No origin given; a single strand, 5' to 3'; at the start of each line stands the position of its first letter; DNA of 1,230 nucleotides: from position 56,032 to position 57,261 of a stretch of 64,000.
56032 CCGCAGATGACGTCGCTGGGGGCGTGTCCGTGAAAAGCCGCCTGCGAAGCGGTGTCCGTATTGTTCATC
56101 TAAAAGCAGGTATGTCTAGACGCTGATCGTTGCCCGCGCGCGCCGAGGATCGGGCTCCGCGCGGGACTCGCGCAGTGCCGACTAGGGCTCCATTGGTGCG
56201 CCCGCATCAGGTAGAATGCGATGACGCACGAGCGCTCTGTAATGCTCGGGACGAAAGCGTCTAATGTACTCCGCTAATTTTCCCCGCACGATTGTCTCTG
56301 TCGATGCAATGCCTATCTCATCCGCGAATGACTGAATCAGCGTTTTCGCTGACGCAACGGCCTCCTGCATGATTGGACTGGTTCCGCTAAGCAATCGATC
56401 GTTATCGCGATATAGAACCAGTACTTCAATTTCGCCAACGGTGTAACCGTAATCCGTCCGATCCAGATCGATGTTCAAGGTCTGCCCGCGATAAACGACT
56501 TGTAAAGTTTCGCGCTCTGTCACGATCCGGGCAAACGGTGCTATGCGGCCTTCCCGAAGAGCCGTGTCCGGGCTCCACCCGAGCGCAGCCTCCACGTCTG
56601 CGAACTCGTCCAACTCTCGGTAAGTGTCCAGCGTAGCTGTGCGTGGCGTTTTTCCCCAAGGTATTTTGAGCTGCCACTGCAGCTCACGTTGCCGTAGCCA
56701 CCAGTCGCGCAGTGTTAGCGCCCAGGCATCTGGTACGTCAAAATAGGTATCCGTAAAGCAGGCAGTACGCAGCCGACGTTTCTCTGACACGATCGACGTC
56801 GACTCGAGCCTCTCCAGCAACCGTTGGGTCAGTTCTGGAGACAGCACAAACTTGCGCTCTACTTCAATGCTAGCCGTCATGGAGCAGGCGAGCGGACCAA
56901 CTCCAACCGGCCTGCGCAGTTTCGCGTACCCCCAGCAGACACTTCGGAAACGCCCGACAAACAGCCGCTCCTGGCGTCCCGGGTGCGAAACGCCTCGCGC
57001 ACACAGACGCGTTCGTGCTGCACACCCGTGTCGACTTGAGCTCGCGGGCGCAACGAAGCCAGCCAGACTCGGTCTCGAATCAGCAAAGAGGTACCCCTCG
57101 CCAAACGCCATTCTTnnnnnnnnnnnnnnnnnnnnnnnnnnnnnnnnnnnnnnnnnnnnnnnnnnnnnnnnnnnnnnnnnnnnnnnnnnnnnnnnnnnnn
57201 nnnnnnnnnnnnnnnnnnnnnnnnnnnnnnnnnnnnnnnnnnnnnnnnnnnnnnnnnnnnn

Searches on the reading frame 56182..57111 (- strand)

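Call 13: search_protein_families(library=pfam, proteins=[window:56182-57111:-])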
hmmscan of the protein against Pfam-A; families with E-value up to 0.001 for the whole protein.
window:56182-57111:- (309 aa): 1 family
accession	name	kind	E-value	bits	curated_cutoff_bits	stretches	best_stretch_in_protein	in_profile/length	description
PF01928.26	CYTH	-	1.4e-08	35.2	23.2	1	82-231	2-146/179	CYTH domain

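Call 46: search_protein_families(library=ncbifam, proteins=[window:56182-57111:-], max_evalue=0.01)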
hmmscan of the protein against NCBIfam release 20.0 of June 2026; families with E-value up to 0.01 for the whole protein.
window:56182-57111:- (309 aa): 0 families
